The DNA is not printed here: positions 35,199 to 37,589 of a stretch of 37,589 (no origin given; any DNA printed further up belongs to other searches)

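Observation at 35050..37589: AT-rich island without HIP1 sites encodes a translationally coupled HNH nuclease and DEAH helicase with an unknown C-terminal domain; the window cuts it off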

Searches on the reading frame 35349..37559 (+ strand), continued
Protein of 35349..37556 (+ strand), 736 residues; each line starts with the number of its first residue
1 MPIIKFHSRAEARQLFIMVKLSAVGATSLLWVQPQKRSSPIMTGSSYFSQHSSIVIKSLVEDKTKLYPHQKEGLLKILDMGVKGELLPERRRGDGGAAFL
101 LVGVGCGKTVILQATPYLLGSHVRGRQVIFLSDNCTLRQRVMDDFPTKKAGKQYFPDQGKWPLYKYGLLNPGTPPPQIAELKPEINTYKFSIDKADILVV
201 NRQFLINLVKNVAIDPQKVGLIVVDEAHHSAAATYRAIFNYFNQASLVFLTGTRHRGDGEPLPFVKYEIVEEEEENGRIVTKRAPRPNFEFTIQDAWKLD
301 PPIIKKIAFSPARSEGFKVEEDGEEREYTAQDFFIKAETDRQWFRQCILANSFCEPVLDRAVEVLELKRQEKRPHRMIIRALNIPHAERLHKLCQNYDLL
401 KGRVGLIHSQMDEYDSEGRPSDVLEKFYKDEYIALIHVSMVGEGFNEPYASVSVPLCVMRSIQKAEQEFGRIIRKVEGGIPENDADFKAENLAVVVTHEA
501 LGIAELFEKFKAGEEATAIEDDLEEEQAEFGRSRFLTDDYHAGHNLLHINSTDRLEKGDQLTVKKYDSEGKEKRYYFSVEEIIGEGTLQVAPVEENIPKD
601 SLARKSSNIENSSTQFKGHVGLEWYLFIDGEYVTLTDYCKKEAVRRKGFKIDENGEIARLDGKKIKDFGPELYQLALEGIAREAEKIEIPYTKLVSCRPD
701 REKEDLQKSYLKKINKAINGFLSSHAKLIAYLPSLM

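Call 48: search_protein_families(library=pfam, proteins=[P0107, P0108, P0109, P0111, P0116, P0121, P0126, P0136, P0088, P0087], max_evalue=0.001)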
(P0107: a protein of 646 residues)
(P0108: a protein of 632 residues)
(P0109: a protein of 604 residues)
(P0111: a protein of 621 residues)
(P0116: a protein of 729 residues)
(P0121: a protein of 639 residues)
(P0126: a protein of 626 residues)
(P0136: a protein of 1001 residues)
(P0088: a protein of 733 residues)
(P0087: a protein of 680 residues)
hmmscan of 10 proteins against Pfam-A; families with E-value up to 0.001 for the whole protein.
P0107 (646 aa): 3 families
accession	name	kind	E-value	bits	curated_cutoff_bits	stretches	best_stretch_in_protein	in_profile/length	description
PF04851.21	ResIII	-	3.1e-17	63.4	22.5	1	42-208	4-164/164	Type III restriction enzyme, res subunit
PF00271.37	Helicase_C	-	6.7e-08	33.2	23.5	1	291-396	8-108/110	Helicase conserved C-terminal domain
PF00270.35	DEAD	-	4.3e-05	23.8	26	1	66-207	18-161/167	DEAD/DEAH box helicase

P0108 (632 aa): 4 families
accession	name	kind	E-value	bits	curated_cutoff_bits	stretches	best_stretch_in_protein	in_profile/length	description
PF04851.21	ResIII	-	6.5e-24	85.1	22.5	1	18-191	2-164/164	Type III restriction enzyme, res subunit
PF00271.37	Helicase_C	-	6.4e-09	36.5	23.5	1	275-380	4-108/110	Helicase conserved C-terminal domain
PF00270.35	DEAD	-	1.2e-07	32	26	1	40-167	13-131/167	DEAD/DEAH box helicase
PF18766.7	SWI2_SNF2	-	1.3e-07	32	26.7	1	39-219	16-188/221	SWI2/SNF2 ATPase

P0109 (604 aa): 4 families
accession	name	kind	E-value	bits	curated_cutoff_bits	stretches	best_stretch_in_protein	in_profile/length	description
PF04851.21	ResIII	-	5.3e-25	88.7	22.5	1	11-166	20-164/164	Type III restriction enzyme, res subunit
PF18766.7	SWI2_SNF2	-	5.5e-09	36.4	26.7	1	91-221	81-212/221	SWI2/SNF2 ATPase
PF00270.35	DEAD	-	3.3e-08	33.9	26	1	15-165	13-161/167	DEAD/DEAH box helicase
PF00271.37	Helicase_C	-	3.5e-08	34.1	23.5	1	253-354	10-108/110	Helicase conserved C-terminal domain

P0111 (621 aa): 4 families
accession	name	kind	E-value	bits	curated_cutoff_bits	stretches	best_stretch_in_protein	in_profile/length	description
PF04851.21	ResIII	-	8.4e-23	81.5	22.5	1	27-194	2-164/164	Type III restriction enzyme, res subunit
PF00271.37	Helicase_C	-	7.8e-11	42.6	23.5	1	284-382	11-109/110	Helicase conserved C-terminal domain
PF18766.7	SWI2_SNF2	-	0.00038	20.6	26.7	0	130-241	90-197/221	SWI2/SNF2 ATPase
PF00270.35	DEAD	-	0.00051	20.2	26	0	41-191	8-159/167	DEAD/DEAH box helicase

P0116 (729 aa): 5 families
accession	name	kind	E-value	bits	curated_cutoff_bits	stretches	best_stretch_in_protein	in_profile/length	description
PF04851.21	ResIII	-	7.8e-22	78.4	22.5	1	122-284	3-164/164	Type III restriction enzyme, res subunit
PF00271.37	Helicase_C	-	1.2e-11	45.3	23.5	1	377-471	14-108/110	Helicase conserved C-terminal domain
PF14279.12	HNH_5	-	9.2e-05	22.7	27.5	1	43-96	4-55/56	HNH endonuclease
PF18766.7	SWI2_SNF2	-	0.00021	21.4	26.7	1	249-312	121-188/221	SWI2/SNF2 ATPase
PF01844.29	HNH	-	0.00038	21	21.4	1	40-84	1-44/47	HNH endonuclease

P0121 (639 aa): 4 families
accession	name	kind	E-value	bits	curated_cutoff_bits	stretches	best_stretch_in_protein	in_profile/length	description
PF04851.21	ResIII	-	5.5e-27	95.1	22.5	1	22-194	3-164/164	Type III restriction enzyme, res subunit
PF00271.37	Helicase_C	-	7.5e-12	45.9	23.5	1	289-386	12-109/110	Helicase conserved C-terminal domain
PF18766.7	SWI2_SNF2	-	1e-08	35.6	26.7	1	128-240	91-203/221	SWI2/SNF2 ATPase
PF00270.35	DEAD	-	2.1e-07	31.3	26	1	43-193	13-161/167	DEAD/DEAH box helicase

P0126 (626 aa): 4 families
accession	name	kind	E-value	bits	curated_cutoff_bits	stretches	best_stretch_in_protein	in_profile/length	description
PF04851.21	ResIII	-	1.5e-27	96.9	22.5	1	18-191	3-164/164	Type III restriction enzyme, res subunit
PF00270.35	DEAD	-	5.5e-13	49.4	26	1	21-190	2-161/167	DEAD/DEAH box helicase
PF18766.7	SWI2_SNF2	-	3.2e-12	47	26.7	1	27-223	6-192/221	SWI2/SNF2 ATPase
PF00271.37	Helicase_C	-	2.2e-07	31.5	23.5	1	276-384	2-109/110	Helicase conserved C-terminal domain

P0136 (1001 aa): 4 families
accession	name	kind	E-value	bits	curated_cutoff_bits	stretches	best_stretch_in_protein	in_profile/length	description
PF04851.21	ResIII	-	5.1e-20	72.5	22.5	1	468-640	24-164/164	Type III restriction enzyme, res subunit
PF00270.35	DEAD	-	5.4e-06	26.7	26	0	569-639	84-161/167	DEAD/DEAH box helicase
PF00271.37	Helicase_C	-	0.00014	22.5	23.5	0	797-851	55-109/110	Helicase conserved C-terminal domain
PF00176.29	SNF2-rel_dom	-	0.00026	20.6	24.9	1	571-644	95-169/290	SNF2-related domain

P0088 (733 aa): 3 families
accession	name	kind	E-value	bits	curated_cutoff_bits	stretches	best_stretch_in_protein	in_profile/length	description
PF04851.21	ResIII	-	2.9e-09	37.5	22.5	1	22-193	3-148/164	Type III restriction enzyme, res subunit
PF00270.35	DEAD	-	1.3e-05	25.4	26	1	42-191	7-137/167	DEAD/DEAH box helicase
PF22590.2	Cas3-like_C_2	-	0.00013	22.6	27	1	329-430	3-104/106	CRISPR-associated nuclease/helicase Cas3, C-terminal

P0087 (680 aa): 2 families
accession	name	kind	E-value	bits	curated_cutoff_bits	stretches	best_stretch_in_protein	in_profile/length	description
PF04851.21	ResIII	-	2.7e-12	47.3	22.5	1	24-205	3-160/164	Type III restriction enzyme, res subunit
PF00270.35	DEAD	-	0.00086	19.5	26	0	27-189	2-135/167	DEAD/DEAH box helicase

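Call 49: predict_structure(alignment_id=A2)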
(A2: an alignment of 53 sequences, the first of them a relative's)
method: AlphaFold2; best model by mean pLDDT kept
length: 773 residues; sequences in the alignment: 53
mean_pLDDT: 80.8   pTM: 0.57
mean pLDDT of the five models: 80.8, 80.4, 76.7, 75.8, 73.7
residues with pLDDT >= 90: 229; 70-90: 396; 50-70: 111; < 50: 37
segments of 3 or more residues with pLDDT < 50: 146-148, 478-487, 564-578, 768-773
pLDDT, mean of each block of 10 residues (from residue 1): 74 89 90 95 86 88 87 93 91 73 81 82 89 85 53 88 83 91 84 91 91 68 82 61 89 85 90 60 61 64 68 90 93 92 86 94 76 58 89 80 81 79 81 90 90 82 82 56 44 90 88 86 76 90 90 87 47 41 77 86 87 86 86 86 78 66 87 87 82 83 83 92 91 85 93 89 56 37
secondary structure, 60 per line:
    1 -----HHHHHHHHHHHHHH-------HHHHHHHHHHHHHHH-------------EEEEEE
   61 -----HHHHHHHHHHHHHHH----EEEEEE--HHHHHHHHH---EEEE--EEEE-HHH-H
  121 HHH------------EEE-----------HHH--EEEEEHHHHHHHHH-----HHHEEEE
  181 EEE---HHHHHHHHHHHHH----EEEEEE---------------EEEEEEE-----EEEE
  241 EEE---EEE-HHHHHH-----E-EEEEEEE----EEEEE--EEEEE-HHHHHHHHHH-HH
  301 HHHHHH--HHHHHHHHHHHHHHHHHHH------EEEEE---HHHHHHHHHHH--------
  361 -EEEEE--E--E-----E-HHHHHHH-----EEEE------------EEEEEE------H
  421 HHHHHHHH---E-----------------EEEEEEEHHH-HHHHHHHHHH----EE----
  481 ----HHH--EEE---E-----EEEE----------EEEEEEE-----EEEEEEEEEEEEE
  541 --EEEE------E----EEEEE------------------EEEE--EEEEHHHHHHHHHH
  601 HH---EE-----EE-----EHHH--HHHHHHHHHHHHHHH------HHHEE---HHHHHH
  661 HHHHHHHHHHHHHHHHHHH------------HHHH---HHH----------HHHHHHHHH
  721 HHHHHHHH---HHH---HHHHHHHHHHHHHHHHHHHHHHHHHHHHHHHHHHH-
elements in order (helices of 4 or more, strands of 3 or more residues): H6-19 H27-41 E55-60 H66-80 E85-90 H93-101 E105-108 E111-114 H120-123 E136-138 E155-159 H160-168 E177-183 H187-199 E204-209 E225-231 E237-243 E247-249 H251-256 E264-270 E275-279 E282-286 H288-297 H299-306 H309-327 E334-338 H342-352 E362-366 H380-386 E392-395 E408-413 H420-428 E450-456 H461-470 E490-492 E502-505 E516-522 E528-540 E543-546 E558-562 E581-584 E587-590 H591-602 H626-640 H655-679 H692-695 H712-728 H738-772

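Call 55: search_protein_families(library=padloc, proteins=[P0107, P0108, P0109, P0111, P0116, P0121, P0126, P0136, P0002, P0038], max_evalue=0.001)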
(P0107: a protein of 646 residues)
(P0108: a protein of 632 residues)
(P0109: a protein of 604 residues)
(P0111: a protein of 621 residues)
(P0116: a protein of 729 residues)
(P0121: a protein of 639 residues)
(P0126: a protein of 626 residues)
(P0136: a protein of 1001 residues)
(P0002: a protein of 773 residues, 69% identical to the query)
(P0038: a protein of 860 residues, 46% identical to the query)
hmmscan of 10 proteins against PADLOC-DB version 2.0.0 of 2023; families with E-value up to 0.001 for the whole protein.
P0107 (646 aa): 8 families
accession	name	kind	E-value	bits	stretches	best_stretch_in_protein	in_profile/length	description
PDLC03659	mREase_IV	-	2.8e-11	40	1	166-414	331-566/945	Type IV methyl-directed restriction enzyme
PDLC02707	PbeA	-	1.6e-08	31.6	1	287-404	510-624/672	PbeA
PDLC02704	PbeA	-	1.5e-07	28.3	1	314-408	548-642/682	PbeA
PDLC03049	REase_I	-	1.7e-07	27.6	1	166-240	280-362/807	Type I restriction enzyme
PDLC03648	REase_III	-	0.00013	18.2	1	174-401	136-357/871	Type III restriction enzyme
PDLC03047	REase_I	-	0.00016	17.5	0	165-234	451-526/1107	Type I restriction enzyme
PDLC03042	REase_I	-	0.00017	17.1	0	342-400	775-833/1170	Type I restriction enzyme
PDLC03658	mREase_IV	-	0.00045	16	1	170-398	335-546/953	Type IV methyl-directed restriction enzyme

P0108 (632 aa): 10 families
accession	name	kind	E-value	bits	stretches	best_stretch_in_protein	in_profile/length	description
PDLC03659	mREase_IV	-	2.6e-20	69.9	1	141-387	323-559/945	Type IV methyl-directed restriction enzyme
PDLC03658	mREase_IV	-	9.3e-13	44.8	1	128-426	313-588/953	Type IV methyl-directed restriction enzyme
PDLC02707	PbeA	-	1.2e-09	35.3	1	31-390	260-626/672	PbeA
PDLC03648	REase_III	-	1.6e-08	31.2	1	130-393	109-365/871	Type III restriction enzyme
PDLC03049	REase_I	-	4.8e-07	26.2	1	146-218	277-355/807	Type I restriction enzyme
PDLC02704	PbeA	-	2e-06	24.6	1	126-391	359-641/682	PbeA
PDLC03928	PsyrT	-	3.9e-05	20.1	1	251-384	208-338/689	-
PDLC02705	PbeA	-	0.0002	17.7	1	285-392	523-631/691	PbeA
PDLC01439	typeIV_DinG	-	0.00021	18.1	0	21-86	17-78/575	CAS-IV-A; associated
PDLC02870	DpdF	-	0.00038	17.1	0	277-380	216-319/534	DpdF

P0109 (604 aa): 8 families
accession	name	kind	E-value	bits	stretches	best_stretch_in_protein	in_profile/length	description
PDLC03659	mREase_IV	-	4.1e-17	59.3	1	116-357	323-555/945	Type IV methyl-directed restriction enzyme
PDLC02707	PbeA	-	6.2e-14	49.5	1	15-358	267-620/672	PbeA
PDLC03658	mREase_IV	-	3.7e-13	46.1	1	20-359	246-549/953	Type IV methyl-directed restriction enzyme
PDLC02704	PbeA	-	4e-13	46.7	1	5-360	261-636/682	PbeA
PDLC03049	REase_I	-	1.4e-11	41.2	1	100-194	254-356/807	Type I restriction enzyme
PDLC02706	PbeA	-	6.2e-11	39.6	2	9-190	278-467/722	PbeA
PDLC03648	REase_III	-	5.9e-08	29.3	1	130-374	133-375/871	Type III restriction enzyme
PDLC01439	typeIV_DinG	-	0.00092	16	0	19-61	37-78/575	CAS-IV-A; associated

P0111 (621 aa): 10 families
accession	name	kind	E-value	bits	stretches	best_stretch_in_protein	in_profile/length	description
PDLC02870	DpdF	-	8.3e-13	45.7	2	283-381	222-319/534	DpdF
PDLC03659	mREase_IV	-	1.6e-12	44.2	1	134-383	314-554/945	Type IV methyl-directed restriction enzyme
PDLC02864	DpdF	-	6.7e-11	39.7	1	274-381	220-327/610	DpdF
PDLC03658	mREase_IV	-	2e-09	33.7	1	128-211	308-388/953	Type IV methyl-directed restriction enzyme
PDLC02707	PbeA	-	1.1e-08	32.2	1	122-385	343-620/672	PbeA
PDLC03047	REase_I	-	4.6e-06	22.6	1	315-387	636-708/1107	Type I restriction enzyme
PDLC02861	DpdF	-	3e-05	20.5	0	296-381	247-332/611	DpdF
PDLC02704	PbeA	-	3.9e-05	20.3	1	299-385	548-634/682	PbeA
PDLC03049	REase_I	-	8.8e-05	18.7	1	123-230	246-364/807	Type I restriction enzyme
PDLC02863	DpdF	-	0.0002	18.3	1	290-381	53-143/488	DpdF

P0116 (729 aa): 10 families
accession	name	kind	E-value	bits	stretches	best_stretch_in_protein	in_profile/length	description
PDLC03659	mREase_IV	-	1.8e-12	44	1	221-473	309-554/945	Type IV methyl-directed restriction enzyme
PDLC02707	PbeA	-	8.8e-12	42.4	1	148-479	272-624/672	PbeA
PDLC02704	PbeA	-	8.5e-11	39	1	233-486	372-645/682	PbeA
PDLC02870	DpdF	-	6.1e-09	32.9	1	377-471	225-319/534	DpdF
PDLC03658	mREase_IV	-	1.6e-07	27.4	1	213-472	300-545/953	Type IV methyl-directed restriction enzyme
PDLC03049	REase_I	-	6.8e-07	25.6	1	242-316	280-362/807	Type I restriction enzyme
PDLC02864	DpdF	-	3e-06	24.3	1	366-471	225-327/610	DpdF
PDLC02861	DpdF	-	2.5e-05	20.8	1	393-471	254-332/611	DpdF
PDLC02706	PbeA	-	0.0003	17.5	0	411-472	598-659/722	PbeA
PDLC01770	Cas3g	-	0.00031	17.4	0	379-453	252-322/733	-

P0121 (639 aa): 8 families
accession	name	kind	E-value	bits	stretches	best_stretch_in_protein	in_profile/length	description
PDLC03659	mREase_IV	-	6.2e-15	52.1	1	144-386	323-553/945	Type IV methyl-directed restriction enzyme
PDLC03049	REase_I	-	4e-12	43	1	140-215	268-349/807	Type I restriction enzyme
PDLC03658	mREase_IV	-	1.6e-11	40.7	1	146-206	325-385/953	Type IV methyl-directed restriction enzyme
PDLC02704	PbeA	-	2.3e-11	40.9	1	130-423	360-665/682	PbeA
PDLC02707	PbeA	-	4.5e-11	40.1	1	132-401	356-632/672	PbeA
PDLC03648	REase_III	-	3.3e-07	26.8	1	140-398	116-370/871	Type III restriction enzyme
PDLC03047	REase_I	-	5.4e-07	25.7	1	153-389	453-706/1107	Type I restriction enzyme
PDLC03928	PsyrT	-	0.00085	15.7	0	304-387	253-336/689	-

P0126 (626 aa): 13 families
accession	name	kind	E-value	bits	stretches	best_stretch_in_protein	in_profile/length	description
PDLC02707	PbeA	-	6.2e-21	72.6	1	8-394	242-627/672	PbeA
PDLC02704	PbeA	-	8.9e-17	58.8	1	16-395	252-642/682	PbeA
PDLC03659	mREase_IV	-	1.6e-15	54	1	42-391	241-560/945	Type IV methyl-directed restriction enzyme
PDLC03658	mREase_IV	-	1.6e-14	50.6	2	26-237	230-422/953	Type IV methyl-directed restriction enzyme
PDLC02706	PbeA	-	1e-09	35.6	1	20-253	271-502/722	PbeA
PDLC01439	typeIV_DinG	-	1.4e-09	35.2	1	20-95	17-87/575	CAS-IV-A; associated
PDLC03049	REase_I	-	8.9e-09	31.9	1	150-217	281-354/807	Type I restriction enzyme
PDLC03597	REase_MTase_IIG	-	7e-07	25.1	0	342-394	553-605/1646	Type IIG restriction enzyme-methyltransferase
PDLC03047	REase_I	-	1.2e-06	24.6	1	152-384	455-703/1107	Type I restriction enzyme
PDLC02870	DpdF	-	2.4e-06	24.3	0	270-406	205-341/534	DpdF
PDLC03928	PsyrT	-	1.5e-05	21.5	0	273-384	226-335/689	-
PDLC04531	PDC-M23B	-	1.7e-05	21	1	28-164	301-438/1060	-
PDLC02571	DrmA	-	0.00013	17.7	0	324-387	1036-1102/1282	DrmA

P0136 (1001 aa): 6 families
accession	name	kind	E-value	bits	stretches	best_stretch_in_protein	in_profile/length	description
PDLC03659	mREase_IV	-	1.7e-10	37.5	1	584-646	317-379/945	Type IV methyl-directed restriction enzyme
PDLC03658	mREase_IV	-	2.1e-10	37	1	591-658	324-389/953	Type IV methyl-directed restriction enzyme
PDLC03049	REase_I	-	1.7e-08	31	1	591-751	273-435/807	Type I restriction enzyme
PDLC03047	REase_I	-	1.2e-06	24.5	1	584-641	439-494/1107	Type I restriction enzyme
PDLC02707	PbeA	-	0.00016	18.4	1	581-852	355-618/672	PbeA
PDLC02706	PbeA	-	0.00053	16.7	0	581-850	372-658/722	PbeA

P0002 (773 aa): 3 families
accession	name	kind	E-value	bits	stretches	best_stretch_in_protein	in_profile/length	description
PDLC03658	mREase_IV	-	9e-05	18.4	1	172-216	331-375/953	Type IV methyl-directed restriction enzyme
PDLC03659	mREase_IV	-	0.00023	17.1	1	172-218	331-377/945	Type IV methyl-directed restriction enzyme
PDLC02704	PbeA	-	0.00051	16.6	0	153-198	360-405/682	PbeA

P0038 (860 aa): 0 families

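Call 63: find_encoding_contigs(protein=P0057, flank=10000, max_places=2)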
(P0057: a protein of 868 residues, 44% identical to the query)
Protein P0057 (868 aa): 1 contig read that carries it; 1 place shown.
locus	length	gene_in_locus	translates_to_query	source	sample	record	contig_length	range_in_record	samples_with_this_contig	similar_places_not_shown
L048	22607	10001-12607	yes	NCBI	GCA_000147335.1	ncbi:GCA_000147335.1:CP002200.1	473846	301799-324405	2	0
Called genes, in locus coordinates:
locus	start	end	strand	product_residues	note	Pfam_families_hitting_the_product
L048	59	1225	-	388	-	-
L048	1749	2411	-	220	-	PF00226:DnaJ (weak)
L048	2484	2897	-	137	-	-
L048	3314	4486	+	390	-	PF12787:EcsC (faint)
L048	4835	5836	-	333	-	PF14226:DIOX_N, PF03171:2OG-FeII_Oxy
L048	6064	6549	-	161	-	PF01724:DUF29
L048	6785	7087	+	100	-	-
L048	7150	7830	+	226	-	PF00565:SNase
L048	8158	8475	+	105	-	-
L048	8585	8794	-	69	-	PF12680:SnoaL_2 (weak)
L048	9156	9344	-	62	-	-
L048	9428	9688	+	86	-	-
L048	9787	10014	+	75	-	PF01844:HNH, PF14279:HNH_5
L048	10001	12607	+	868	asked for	PF04851:ResIII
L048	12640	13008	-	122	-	-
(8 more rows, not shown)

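Call 64: find_encoding_contigs(protein=P0054, flank=10000, max_places=2)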
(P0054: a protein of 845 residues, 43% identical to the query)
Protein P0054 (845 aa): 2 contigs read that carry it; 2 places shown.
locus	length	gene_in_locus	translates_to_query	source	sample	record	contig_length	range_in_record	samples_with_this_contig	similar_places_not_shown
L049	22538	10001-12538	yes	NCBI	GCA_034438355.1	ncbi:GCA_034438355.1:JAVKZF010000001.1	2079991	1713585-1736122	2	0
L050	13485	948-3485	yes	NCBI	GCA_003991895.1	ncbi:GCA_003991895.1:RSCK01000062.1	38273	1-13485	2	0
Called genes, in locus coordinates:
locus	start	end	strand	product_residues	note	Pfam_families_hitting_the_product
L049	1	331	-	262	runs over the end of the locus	PF00528:BPD_transp_1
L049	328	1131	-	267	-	PF13476:AAA_23 (weak), PF00005:ABC_tran, PF02463:SMC_N (weak), PF09818:ABC_ATPase (faint), PF13304:AAA_21 (faint)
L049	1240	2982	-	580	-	PF01425:Amidase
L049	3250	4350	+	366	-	PF00795:CN_hydrolase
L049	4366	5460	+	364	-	PF13379:NMT1_2, PF09084:NMT1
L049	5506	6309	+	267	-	PF00528:BPD_transp_1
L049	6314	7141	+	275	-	PF00005:ABC_tran, PF13304:AAA_21 (weak)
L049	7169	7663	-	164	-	PF13404:HTH_AsnC-type, PF13412:HTH_24, PF22482:AsnC_trans_reg_3 (weak), PF01037:AsnC_trans_reg (weak)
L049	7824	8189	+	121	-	PF00857:Isochorismatase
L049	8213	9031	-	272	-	PF03400:DDE_Tnp_IS1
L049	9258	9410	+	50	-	-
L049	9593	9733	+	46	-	-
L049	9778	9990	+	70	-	PF01844:HNH, PF14279:HNH_5 (weak)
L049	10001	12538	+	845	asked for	PF04851:ResIII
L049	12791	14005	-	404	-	PF02195:ParB_N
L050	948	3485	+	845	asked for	PF04851:ResIII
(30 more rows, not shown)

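Call 65: find_encoding_contigs(protein=P0038, flank=10000, max_places=2)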
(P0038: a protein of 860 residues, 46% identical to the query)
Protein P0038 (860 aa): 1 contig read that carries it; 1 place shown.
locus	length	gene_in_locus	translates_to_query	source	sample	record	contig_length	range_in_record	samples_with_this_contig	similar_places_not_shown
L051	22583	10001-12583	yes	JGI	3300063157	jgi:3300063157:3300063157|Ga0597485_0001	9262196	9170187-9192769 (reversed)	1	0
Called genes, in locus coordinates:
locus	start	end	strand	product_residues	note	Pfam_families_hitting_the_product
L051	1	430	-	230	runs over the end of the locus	-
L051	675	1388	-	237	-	PF00005:ABC_tran, PF13304:AAA_21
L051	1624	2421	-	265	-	PF00005:ABC_tran, PF13304:AAA_21 (faint), PF12399:BCA_ABC_TP_C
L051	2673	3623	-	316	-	PF02653:BPD_transp_2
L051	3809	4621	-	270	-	PF00072:Response_reg (faint)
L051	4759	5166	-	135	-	PF00072:Response_reg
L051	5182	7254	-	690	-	PF01590:GAF, PF13185:GAF_2, PF13492:GAF_3, PF01590:GAF, PF00360:PHY (weak), PF00512:HisKA, PF02518:HATPase_c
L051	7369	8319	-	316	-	PF02653:BPD_transp_2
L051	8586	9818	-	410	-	PF13433:Peripla_BP_5, PF13458:Peripla_BP_6, PF01094:ANF_receptor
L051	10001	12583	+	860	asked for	PF04851:ResIII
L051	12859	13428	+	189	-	PF05685:Uma2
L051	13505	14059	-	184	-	PF05685:Uma2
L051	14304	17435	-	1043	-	PF14516:AAA_35, PF20694:TRADD-like_N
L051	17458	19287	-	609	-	PF00196:GerE, PF13676:TIR_2, PF14516:AAA_35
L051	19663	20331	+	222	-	PF27765:UCP032817-like, PF07173:GRDP-like (weak)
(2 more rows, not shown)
